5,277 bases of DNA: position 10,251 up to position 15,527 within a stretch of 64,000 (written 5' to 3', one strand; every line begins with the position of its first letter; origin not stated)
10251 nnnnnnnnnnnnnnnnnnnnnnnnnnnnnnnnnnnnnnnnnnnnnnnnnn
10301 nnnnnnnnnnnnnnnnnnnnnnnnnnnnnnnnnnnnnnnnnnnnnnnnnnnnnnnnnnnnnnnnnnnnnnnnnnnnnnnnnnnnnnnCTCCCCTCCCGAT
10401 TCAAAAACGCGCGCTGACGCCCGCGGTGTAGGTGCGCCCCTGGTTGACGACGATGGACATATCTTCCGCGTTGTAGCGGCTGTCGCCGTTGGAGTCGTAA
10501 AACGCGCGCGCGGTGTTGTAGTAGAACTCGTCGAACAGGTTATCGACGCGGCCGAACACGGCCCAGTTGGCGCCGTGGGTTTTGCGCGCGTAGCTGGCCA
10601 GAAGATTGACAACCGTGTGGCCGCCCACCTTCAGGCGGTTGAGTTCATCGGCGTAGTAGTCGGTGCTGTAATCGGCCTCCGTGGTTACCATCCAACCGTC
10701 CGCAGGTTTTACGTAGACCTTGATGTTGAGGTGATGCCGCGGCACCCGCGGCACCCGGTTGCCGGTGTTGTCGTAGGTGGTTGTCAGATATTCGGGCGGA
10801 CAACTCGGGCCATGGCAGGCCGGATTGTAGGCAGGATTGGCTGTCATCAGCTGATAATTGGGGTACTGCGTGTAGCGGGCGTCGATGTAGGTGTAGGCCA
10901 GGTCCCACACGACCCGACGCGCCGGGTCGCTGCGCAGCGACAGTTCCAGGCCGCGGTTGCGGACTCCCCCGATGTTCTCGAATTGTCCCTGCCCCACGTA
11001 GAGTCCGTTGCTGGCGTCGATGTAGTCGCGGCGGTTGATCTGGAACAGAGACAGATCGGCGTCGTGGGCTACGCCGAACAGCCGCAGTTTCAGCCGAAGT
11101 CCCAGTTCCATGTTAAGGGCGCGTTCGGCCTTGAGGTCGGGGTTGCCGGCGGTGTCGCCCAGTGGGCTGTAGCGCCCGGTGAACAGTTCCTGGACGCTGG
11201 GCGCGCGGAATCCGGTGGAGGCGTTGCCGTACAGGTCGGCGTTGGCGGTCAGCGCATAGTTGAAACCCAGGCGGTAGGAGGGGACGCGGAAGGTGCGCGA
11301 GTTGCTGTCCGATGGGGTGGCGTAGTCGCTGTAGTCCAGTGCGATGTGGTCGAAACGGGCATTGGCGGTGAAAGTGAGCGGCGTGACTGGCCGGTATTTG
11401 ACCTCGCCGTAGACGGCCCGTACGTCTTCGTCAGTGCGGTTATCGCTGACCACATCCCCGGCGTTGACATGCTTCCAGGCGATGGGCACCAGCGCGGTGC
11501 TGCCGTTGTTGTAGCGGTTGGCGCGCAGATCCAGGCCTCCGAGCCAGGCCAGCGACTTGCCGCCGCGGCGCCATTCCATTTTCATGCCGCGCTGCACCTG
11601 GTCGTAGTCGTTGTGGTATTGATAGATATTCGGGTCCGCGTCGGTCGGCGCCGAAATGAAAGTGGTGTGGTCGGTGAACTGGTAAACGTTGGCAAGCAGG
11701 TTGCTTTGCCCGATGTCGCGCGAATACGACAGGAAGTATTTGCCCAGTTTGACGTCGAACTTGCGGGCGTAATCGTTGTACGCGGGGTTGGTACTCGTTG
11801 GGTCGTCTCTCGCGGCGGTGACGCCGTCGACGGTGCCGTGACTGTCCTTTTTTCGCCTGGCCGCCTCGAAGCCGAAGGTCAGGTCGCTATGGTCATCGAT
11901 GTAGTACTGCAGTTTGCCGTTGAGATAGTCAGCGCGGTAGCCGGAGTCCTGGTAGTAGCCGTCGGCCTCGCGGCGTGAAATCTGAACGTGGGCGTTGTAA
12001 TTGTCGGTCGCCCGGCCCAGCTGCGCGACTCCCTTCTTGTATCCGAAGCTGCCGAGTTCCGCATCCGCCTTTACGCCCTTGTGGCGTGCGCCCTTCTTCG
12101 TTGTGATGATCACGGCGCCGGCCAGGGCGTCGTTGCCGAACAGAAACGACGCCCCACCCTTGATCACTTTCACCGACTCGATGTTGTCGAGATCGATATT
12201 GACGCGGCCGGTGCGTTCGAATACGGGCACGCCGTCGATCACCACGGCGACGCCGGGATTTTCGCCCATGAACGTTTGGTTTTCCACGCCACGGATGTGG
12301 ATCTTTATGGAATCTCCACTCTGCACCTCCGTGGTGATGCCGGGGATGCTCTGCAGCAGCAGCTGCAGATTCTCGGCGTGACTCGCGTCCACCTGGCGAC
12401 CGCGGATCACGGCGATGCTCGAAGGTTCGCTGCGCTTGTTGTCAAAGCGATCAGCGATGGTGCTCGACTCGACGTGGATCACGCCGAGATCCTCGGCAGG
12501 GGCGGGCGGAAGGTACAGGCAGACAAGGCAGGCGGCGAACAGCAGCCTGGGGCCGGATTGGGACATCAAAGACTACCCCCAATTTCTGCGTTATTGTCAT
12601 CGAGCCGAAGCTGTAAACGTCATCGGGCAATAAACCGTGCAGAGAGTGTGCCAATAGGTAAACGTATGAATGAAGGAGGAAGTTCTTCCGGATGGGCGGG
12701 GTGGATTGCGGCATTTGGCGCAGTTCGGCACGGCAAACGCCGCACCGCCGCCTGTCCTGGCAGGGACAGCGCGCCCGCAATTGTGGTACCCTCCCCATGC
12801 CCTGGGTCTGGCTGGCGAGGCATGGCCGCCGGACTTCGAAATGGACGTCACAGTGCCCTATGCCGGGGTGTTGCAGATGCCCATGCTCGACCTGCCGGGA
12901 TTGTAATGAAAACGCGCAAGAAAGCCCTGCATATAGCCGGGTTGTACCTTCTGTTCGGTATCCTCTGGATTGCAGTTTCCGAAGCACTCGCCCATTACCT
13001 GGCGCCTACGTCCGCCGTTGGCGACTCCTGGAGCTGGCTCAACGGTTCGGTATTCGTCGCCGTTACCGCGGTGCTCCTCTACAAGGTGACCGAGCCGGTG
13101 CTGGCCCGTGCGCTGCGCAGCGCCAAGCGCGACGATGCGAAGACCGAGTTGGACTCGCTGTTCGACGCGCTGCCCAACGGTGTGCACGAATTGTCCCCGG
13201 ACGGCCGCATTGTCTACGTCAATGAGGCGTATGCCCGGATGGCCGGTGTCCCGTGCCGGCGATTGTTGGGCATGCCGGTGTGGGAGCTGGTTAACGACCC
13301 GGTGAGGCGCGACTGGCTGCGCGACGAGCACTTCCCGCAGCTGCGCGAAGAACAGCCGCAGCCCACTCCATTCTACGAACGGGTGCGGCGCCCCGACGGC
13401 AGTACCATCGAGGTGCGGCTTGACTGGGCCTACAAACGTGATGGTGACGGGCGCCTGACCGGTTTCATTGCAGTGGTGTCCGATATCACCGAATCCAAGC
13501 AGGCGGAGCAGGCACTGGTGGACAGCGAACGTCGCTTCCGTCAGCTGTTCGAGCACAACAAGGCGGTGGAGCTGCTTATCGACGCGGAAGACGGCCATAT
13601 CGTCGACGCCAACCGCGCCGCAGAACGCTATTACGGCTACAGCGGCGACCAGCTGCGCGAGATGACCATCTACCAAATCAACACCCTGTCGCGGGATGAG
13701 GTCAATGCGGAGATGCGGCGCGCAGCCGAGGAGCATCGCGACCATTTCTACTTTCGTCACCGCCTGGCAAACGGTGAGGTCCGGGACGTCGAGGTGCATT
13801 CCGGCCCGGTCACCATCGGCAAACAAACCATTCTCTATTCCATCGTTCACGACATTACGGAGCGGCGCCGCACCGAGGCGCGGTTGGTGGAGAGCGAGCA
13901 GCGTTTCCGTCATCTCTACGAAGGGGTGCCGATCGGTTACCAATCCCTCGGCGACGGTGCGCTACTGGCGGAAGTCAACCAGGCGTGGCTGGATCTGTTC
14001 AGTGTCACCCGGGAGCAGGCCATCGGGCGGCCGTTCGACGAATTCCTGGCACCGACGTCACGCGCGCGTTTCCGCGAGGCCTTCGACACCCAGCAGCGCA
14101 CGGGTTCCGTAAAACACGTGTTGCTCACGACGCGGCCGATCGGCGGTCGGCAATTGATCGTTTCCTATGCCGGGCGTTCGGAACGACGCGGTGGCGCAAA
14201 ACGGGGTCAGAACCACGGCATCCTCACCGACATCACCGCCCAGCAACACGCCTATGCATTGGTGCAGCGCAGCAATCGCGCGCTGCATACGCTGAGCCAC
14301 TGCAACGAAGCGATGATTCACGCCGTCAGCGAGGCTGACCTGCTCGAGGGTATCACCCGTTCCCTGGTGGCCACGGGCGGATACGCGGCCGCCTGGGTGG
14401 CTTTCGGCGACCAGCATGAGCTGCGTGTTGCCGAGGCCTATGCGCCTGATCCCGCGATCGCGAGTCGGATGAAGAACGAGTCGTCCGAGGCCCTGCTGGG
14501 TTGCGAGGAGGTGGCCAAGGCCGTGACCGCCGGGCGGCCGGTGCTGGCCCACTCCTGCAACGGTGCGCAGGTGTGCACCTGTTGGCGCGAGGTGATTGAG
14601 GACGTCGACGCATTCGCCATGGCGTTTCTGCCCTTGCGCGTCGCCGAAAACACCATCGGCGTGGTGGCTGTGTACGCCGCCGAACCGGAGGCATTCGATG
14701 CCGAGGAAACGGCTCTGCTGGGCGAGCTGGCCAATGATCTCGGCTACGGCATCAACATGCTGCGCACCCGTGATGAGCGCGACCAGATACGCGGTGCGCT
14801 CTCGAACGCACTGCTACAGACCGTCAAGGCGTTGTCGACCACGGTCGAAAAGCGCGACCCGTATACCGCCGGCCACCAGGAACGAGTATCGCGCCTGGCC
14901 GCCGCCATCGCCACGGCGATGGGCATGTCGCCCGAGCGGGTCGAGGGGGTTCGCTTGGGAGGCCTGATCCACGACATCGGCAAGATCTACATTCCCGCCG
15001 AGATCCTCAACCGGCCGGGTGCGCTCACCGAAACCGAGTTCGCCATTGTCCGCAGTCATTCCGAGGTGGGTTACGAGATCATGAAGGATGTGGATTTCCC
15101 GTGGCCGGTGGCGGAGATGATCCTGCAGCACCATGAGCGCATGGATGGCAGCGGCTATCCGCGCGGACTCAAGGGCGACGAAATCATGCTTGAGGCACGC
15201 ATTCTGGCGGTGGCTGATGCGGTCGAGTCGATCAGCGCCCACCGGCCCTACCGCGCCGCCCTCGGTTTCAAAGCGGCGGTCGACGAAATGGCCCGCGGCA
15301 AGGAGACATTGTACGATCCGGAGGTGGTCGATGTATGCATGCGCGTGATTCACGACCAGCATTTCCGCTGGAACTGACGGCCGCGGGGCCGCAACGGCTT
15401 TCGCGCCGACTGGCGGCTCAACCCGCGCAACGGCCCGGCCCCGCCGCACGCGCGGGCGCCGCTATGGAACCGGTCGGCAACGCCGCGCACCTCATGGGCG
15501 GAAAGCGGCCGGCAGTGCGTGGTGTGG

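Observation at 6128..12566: Seven-gene, start/stop-overlapping TonB uptake operon containing a polyferredoxin and a UreH/DsbD_2-like permease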

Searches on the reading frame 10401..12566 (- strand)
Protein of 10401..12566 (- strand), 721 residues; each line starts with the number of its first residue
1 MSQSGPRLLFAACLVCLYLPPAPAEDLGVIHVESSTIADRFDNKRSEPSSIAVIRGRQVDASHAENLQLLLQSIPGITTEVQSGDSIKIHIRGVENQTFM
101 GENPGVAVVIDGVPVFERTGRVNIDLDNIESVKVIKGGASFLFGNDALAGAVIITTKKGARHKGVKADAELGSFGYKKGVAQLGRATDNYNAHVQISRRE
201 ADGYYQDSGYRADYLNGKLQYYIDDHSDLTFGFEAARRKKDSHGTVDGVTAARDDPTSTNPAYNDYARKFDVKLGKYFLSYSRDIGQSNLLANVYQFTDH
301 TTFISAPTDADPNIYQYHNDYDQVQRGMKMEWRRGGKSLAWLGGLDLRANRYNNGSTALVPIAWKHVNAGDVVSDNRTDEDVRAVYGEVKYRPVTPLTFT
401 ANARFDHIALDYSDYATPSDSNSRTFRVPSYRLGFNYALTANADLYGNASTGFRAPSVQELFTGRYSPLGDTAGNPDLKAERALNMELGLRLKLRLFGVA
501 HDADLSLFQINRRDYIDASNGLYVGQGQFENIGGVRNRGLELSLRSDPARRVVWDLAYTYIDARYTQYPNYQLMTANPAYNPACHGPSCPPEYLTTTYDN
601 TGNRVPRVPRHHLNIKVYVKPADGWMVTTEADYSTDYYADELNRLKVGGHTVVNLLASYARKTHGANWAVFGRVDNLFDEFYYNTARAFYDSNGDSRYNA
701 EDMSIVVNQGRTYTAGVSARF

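Call 5: search_protein_families(library=pfam, proteins=[window:10401-12566:-], max_evalue=0.01)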
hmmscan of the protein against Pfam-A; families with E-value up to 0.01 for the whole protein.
window:10401-12566:- (721 aa): 2 families
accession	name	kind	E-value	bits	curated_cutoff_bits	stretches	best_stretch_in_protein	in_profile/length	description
PF00593.30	TonB_dep_Rec_b-barrel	-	3e-51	176.1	27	1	224-677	12-436/436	TonB dependent receptor-like, beta-barrel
PF07715.20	Plug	-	1.1e-19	71.4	23.9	1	44-151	2-107/107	TonB-dependent Receptor Plug Domain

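Call 6: search_protein_families(library=ncbifam, proteins=[window:10401-12566:-], max_evalue=0.01)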
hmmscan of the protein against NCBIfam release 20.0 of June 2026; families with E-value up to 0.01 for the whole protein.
window:10401-12566:- (721 aa): 22 families
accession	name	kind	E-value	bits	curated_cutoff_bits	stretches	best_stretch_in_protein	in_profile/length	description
TIGR01783.1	TonB-siderophor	subfamily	3.2e-59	201.2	223.5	2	48-575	3-542/649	TonB-dependent siderophore receptor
TIGR01785.1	TonB-hemin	subfamily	5.7e-52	177.1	316.85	1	44-721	15-677/677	TonB-dependent heme/hemoglobin receptor family protein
NF041535.1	TonB_rec_PqqU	equivalog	2.8e-46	158.1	1200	1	46-718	15-670/676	TonB-dependent receptor PqqU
TIGR01786.1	TonB-hemlactrns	subfamily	4e-45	154.4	323.75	1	38-721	11-719/719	TonB-dependent hemoglobin/transferrin/lactoferrin family receptor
TIGR01779.1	TonB-B12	equivalog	3.9e-21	75.2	599.7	1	37-690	34-600/614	TonB-dependent vitamin B12 receptor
TIGR04056.1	OMP_RagA_SusC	subfamily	6.4e-21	74.4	368.25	2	44-182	91-227/981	SusC/RagA family TonB-linked outer membrane protein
NF049944.1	TonB_dep_PUIUD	equivalog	5.8e-18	64.6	850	1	61-569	72-579/686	TonB-dependent receptor, PUIUD motif-type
TIGR01776.1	TonB-tbp-lbp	subfamily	1.9e-17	62.5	468.8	2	400-519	617-733/946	lactoferrin/transferrin family TonB-dependent receptor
NF010010.0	PRK13483.1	equivalog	2.5e-17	62.1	927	2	42-238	45-255/660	ligand-gated channel protein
NF050067.1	TonBEntbctnRecCfrA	equivalog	1.4e-15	56.7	1200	2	435-564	430-573/698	TonB-dependent ferric enterobactin receptor CfrA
NF049947.1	TonB_dep_PCPU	exception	9.9e-14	50.4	800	1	123-235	131-247/685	TonB-dependent receptor, PCPU motif-type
NF010651.0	PRK14050.1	equivalog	1.1e-13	50.2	884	2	398-687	467-709/730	TonB-dependent siderophore receptor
NF053590.1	TonB_dep_TOL0244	equivalog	4.9e-13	48.6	645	2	26-196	9-181/604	TOL_0244 family TonB-dependent receptor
NF007478.2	PRK10064.1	equivalog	2.4e-11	42.6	745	1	16-164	18-166/663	catecholate siderophore receptor CirA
NF007349.0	PRK09840.1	equivalog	1.8e-10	39.5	686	1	51-191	75-209/760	catecholate siderophore receptor Fiu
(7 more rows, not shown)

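Call 26: search_solved_structures(query=window:10401-12566:-, max_evalue=0.00001)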
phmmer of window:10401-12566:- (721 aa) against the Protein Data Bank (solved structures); distinct sequences matched with E-value up to 0.00001: 6.
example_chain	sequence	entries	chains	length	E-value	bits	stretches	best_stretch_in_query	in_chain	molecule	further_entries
9c4o_A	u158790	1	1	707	2.9e-35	124.9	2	43-566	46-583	Pyrroloquinoline quinone transporter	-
6v81_A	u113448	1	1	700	3.6e-35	124.6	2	43-566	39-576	Probable TonB-dependent receptor YncD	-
8the_A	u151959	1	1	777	4.8e-12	48.1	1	45-156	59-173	Heme/hemoglobin uptake outer membrane receptor PhuR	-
2hdf_A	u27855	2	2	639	6.2e-11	44.4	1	41-164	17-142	Colicin I receptor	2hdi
9nn6_A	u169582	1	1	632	7.7e-11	44.1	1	42-164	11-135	Colicin I receptor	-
6bpm_C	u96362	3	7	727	4.8e-07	31.6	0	51-186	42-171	Catecholate siderophore receptor Fiu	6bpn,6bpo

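Call 82: search_solved_structures(query=window:10401-12566:-, max_evalue=1)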
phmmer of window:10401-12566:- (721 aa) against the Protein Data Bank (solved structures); distinct sequences matched with E-value up to 1: 17.
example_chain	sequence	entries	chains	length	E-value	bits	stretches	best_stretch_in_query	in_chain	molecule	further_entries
9c4o_A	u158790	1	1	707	2.9e-35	124.9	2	43-566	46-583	Pyrroloquinoline quinone transporter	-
6v81_A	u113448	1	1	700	3.6e-35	124.6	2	43-566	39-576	Probable TonB-dependent receptor YncD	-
8the_A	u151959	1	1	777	4.8e-12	48.1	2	45-156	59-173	Heme/hemoglobin uptake outer membrane receptor PhuR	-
2hdf_A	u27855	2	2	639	6.2e-11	44.4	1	41-164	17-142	Colicin I receptor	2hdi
9nn6_A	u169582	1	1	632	7.7e-11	44.1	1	42-164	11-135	Colicin I receptor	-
6bpm_C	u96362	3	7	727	4.8e-07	31.6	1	51-186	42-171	Catecholate siderophore receptor Fiu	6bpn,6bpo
9rvq_A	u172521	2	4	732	1.2e-05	27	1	43-186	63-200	TonB-dependent receptor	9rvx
8a8c_A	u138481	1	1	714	2.3e-05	26.1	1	592-684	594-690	Ferrichrome outer membrane transporter/phage receptor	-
8a60_A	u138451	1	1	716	2.3e-05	26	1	592-684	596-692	Ferrichrome outer membrane transporter/phage receptor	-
2fcp_A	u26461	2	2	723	2.4e-05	26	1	592-684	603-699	PROTEIN (FERRIC HYDROXAMATE UPTAKE RECEPTOR) | FhuA iron-ferrichrome transporter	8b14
1qff_A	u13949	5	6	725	2.4e-05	26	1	592-684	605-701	FERRIC HYDROXAMATE UPTAKE RECEPTOR | PROTEIN (FERRIC HYDROXAMATE UPTAKE RECEPTOR) | FERRIC HYDROXAMATE RECEPTOR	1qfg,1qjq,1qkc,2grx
1by3_A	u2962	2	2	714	2.8e-05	25.7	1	592-684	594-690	PROTEIN (FERRICHROME-IRON RECEPTOR PRECURSOR (FHUA)) | FERRIC HYDROXAMATE UPTAKE PROTEIN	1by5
1fcp_A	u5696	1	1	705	3.3e-05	25.5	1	592-684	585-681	PROTEIN (FERRIC HYDROXAMATE UPTAKE RECEPTOR)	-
1fi1_A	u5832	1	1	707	3.4e-05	25.5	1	592-684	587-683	FERRICHROME-IRON RECEPTOR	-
4cu4_A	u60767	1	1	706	3.7e-05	25.4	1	592-684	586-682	FERRICHROME-IRON RECEPTOR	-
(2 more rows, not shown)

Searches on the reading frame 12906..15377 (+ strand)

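Call 12: search_protein_families(library=pfam, proteins=[window:12906-15377:+], max_evalue=0.001)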
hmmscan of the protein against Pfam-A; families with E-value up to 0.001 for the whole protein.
window:12906-15377:+ (823 aa): 12 families
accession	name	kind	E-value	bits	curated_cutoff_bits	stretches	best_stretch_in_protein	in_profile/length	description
PF13487.12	HD_5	-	6.7e-41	140.3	27.2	1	642-807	2-170/170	HD domain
PF13426.13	PAS_9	-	1e-33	116.1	27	3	90-196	1-103/103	PAS domain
PF08448.16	PAS_4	-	8.1e-32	110.2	23.1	3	228-322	13-110/110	PAS fold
PF00989.32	PAS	-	1.3e-31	109.4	22.6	2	81-194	2-113/113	PAS fold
PF01966.28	HD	-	1e-22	81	22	1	655-774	2-114/116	HD domain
PF13188.13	PAS_8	-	1.9e-20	72.4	21.8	2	84-137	5-55/65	PAS domain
PF13185.12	GAF_2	-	6.5e-14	52.7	28.6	1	474-614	2-133/136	GAF domain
PF12860.13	PAS_7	-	1e-10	42.2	27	1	87-202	2-115/115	PAS fold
PF08447.18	PAS_3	-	3.5e-09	37.3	25.6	0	233-302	2-75/89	PAS fold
PF01590.32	GAF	-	6.5e-07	30.4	22.4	1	478-613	4-130/133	GAF domain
PF13492.12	GAF_3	-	6.5e-05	23.8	27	1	478-616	4-127/129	GAF domain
PF08668.18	HDOD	-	7.1e-05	22.8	22.9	1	654-744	95-195/196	HDOD domain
